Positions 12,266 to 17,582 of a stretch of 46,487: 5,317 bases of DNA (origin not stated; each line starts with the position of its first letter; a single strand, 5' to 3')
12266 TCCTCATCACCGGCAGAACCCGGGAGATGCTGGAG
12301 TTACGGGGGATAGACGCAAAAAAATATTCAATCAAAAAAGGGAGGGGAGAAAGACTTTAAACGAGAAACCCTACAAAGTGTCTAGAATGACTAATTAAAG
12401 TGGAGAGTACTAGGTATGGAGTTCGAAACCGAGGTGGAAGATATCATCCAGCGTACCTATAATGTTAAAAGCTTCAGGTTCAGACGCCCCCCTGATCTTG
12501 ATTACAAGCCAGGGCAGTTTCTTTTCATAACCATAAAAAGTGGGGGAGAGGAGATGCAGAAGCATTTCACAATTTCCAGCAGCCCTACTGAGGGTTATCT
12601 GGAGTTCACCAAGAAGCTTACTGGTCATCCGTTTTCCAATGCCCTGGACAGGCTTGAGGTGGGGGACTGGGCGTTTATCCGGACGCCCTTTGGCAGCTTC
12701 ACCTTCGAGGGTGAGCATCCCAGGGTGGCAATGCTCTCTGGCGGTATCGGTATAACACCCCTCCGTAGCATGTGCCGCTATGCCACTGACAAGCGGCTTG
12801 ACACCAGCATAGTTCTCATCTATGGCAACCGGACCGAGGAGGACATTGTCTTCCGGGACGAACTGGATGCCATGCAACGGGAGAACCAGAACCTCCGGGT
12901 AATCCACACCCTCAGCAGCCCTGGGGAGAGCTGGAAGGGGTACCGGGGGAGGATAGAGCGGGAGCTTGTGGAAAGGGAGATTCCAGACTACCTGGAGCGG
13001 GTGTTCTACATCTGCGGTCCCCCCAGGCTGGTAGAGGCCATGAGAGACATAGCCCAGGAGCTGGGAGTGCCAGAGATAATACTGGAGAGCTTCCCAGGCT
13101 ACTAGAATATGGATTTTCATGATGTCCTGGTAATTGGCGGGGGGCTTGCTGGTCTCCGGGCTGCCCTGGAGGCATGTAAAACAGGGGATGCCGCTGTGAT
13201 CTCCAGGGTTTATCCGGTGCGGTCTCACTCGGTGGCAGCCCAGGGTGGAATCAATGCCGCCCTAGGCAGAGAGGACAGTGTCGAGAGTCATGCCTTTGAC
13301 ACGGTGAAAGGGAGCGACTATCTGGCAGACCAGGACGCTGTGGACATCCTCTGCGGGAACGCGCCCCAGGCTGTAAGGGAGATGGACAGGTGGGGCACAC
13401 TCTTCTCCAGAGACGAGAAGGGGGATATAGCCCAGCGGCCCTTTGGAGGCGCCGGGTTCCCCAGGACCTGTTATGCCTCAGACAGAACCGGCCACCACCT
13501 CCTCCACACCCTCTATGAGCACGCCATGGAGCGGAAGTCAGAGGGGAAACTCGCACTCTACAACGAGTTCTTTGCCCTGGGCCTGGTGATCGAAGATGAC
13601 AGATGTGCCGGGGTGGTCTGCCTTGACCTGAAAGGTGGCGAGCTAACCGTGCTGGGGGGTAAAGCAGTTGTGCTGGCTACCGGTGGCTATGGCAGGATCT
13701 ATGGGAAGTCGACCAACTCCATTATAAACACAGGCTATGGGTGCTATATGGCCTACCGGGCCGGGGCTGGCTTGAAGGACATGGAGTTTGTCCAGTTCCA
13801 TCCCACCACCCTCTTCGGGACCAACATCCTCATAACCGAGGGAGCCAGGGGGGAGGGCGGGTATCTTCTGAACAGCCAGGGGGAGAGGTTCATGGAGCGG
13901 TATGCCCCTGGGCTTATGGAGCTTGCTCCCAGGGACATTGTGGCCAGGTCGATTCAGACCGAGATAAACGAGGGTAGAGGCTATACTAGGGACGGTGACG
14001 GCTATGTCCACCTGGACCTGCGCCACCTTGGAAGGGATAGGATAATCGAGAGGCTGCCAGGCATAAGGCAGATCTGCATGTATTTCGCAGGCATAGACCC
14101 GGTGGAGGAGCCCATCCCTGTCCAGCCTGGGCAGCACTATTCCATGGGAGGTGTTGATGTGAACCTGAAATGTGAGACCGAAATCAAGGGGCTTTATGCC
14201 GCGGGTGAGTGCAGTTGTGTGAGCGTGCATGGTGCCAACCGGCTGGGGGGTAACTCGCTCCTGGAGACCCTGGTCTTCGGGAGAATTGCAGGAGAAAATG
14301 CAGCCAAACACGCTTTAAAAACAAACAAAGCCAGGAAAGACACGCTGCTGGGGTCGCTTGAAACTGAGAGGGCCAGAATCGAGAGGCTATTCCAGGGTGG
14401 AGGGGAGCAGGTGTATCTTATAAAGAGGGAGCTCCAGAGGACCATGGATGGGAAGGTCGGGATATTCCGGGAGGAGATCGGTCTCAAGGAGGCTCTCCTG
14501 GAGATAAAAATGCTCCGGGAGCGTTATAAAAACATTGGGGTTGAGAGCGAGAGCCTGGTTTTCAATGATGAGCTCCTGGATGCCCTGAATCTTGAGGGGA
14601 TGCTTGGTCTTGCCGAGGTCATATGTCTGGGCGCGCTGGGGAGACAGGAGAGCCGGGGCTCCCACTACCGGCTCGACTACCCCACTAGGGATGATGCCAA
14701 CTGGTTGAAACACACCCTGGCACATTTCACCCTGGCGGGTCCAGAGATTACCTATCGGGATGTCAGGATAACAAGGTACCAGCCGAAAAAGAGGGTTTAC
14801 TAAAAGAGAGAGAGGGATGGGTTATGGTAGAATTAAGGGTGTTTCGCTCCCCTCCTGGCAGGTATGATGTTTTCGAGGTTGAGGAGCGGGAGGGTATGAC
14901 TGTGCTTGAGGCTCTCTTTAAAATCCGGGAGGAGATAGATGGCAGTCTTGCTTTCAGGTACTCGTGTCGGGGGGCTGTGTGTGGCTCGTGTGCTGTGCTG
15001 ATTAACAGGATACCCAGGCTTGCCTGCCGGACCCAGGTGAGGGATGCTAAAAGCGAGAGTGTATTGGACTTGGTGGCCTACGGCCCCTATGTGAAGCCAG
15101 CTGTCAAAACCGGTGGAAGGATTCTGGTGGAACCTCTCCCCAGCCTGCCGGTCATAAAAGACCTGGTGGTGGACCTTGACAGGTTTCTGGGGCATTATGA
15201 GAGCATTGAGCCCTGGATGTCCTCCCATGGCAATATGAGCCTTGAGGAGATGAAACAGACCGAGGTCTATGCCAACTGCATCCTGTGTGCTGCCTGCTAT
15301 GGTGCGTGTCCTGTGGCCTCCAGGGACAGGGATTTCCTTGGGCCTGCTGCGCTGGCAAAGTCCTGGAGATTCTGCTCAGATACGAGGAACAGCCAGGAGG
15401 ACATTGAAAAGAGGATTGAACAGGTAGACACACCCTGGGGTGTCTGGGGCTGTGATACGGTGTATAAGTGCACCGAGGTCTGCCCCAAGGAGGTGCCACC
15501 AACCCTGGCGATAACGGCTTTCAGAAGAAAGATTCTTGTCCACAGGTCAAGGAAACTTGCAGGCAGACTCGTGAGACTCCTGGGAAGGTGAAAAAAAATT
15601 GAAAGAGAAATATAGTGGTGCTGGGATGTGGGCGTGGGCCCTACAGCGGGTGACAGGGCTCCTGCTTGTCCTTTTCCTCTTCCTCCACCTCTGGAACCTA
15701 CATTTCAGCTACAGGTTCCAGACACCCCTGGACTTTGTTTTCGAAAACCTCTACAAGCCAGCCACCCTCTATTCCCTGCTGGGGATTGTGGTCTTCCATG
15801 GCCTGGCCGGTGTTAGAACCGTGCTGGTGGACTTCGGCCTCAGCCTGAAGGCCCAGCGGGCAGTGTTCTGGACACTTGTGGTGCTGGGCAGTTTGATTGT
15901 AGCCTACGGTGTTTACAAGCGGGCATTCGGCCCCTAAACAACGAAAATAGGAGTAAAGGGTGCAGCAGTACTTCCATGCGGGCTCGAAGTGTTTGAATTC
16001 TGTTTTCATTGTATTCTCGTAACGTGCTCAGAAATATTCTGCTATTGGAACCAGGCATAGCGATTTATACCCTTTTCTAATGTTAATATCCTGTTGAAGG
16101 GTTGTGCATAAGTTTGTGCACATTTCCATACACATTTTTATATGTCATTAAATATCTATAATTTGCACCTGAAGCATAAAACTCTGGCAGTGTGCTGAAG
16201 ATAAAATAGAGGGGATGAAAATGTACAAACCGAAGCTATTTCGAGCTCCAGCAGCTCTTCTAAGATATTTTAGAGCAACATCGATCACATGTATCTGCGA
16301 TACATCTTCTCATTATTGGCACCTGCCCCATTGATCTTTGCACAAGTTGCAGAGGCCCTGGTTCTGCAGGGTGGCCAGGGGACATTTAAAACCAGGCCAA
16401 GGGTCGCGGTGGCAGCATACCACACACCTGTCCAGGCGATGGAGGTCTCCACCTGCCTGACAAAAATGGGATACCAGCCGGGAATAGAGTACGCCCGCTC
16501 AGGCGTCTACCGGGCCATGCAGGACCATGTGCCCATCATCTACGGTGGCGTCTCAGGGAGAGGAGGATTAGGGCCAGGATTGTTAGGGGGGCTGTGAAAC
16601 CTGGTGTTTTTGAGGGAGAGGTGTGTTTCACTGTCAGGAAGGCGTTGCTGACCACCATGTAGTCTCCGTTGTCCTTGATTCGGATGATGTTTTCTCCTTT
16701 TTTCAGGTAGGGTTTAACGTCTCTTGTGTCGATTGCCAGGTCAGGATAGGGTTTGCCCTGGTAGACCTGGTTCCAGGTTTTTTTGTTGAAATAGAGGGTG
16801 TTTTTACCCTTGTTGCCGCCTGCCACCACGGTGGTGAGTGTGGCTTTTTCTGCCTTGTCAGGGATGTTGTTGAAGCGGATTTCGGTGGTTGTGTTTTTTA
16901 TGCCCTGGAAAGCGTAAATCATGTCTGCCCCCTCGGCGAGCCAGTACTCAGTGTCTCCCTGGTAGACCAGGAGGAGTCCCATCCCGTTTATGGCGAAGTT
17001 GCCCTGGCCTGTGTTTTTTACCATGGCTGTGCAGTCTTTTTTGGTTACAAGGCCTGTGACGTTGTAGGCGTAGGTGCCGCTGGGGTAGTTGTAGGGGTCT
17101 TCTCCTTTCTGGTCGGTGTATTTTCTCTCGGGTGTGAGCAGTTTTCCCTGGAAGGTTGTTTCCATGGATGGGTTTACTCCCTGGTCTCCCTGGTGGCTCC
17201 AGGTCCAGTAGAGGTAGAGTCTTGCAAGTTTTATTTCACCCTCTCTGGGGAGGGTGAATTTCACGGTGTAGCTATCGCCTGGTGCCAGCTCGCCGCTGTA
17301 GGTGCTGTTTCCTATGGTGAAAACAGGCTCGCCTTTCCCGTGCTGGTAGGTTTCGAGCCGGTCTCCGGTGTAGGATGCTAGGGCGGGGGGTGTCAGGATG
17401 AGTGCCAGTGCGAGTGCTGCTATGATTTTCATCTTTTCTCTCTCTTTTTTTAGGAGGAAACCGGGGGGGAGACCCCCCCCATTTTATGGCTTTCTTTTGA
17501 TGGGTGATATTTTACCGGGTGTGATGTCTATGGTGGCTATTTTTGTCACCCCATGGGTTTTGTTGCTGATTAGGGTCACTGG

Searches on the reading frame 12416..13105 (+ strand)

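Call 68: search_protein_families(library=pfam, proteins=[window:12416-13105:+], max_evalue=0.00001)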
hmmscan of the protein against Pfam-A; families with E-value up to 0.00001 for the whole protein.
window:12416-13105:+ (229 aa): 2 families
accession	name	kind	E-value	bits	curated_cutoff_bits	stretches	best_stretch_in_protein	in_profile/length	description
PF00175.26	NAD_binding_1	-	4.5e-25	88.8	22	1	106-210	1-108/109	Oxidoreductase NAD-binding domain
PF00970.30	FAD_binding_6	-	6.4e-10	39.7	21.1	1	8-96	5-98/99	Oxidoreductase FAD-binding domain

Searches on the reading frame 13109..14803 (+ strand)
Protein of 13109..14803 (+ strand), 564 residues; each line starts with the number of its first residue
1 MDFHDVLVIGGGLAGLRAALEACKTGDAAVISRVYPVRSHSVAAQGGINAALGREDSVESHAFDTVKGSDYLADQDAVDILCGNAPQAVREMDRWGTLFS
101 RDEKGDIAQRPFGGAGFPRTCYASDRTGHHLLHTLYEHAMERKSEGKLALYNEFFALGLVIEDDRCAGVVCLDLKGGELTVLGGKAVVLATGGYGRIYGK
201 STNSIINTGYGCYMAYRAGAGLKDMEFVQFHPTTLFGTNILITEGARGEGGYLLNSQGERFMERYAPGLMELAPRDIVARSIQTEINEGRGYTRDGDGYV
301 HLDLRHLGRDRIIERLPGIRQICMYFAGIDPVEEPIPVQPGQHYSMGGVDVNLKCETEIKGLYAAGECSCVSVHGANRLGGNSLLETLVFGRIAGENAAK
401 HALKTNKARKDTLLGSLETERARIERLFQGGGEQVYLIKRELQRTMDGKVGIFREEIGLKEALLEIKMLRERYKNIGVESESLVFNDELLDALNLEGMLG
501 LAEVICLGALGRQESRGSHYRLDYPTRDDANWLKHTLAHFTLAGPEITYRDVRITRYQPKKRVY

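Call 68: search_protein_families(library=pfam, proteins=[window:13109-14803:+], max_evalue=0.00001)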
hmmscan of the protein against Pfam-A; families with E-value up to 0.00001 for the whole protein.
window:13109-14803:+ (564 aa): 3 families
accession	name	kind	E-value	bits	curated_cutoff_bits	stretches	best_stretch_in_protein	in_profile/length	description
PF00890.30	FAD_binding_2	-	4.5e-113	379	20.4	1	5-384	1-414/414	FAD binding domain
PF02910.25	Succ_DH_flav_C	-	7.2e-44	149.3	20.8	1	440-564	2-130/130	Fumarate reductase flavoprotein C-term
PF07992.20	Pyr_redox_2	-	9e-08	32.3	26.1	0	4-31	1-29/291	Pyridine nucleotide-disulphide oxidoreductase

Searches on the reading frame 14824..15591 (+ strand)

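Call 68: search_protein_families(library=pfam, proteins=[window:14824-15591:+], max_evalue=0.00001)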
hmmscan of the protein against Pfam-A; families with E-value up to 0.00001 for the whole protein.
window:14824-15591:+ (255 aa): 3 families
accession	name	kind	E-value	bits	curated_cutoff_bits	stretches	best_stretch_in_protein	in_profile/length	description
PF13085.11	Fer2_3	-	1.4e-28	99.4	27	1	12-121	16-105/107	2Fe-2S iron-sulfur cluster binding domain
PF13237.11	Fer4_10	-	1.9e-08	34.5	25.5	1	149-221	6-53/53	4Fe-4S dicluster domain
PF13183.11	Fer4_8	-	3e-08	34.5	27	1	150-224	3-68/68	4Fe-4S dicluster domain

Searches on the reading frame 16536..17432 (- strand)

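Call 68: search_protein_families(library=pfam, proteins=[window:16536-17432:-], max_evalue=0.00001)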
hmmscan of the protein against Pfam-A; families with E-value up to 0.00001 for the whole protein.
window:16536-17432:- (298 aa): 1 family
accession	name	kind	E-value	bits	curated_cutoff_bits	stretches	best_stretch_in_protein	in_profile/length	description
PF11824.13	DUF3344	-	9.3e-59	199.7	27.2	1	20-269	1-275/275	Protein of unknown function (DUF3344)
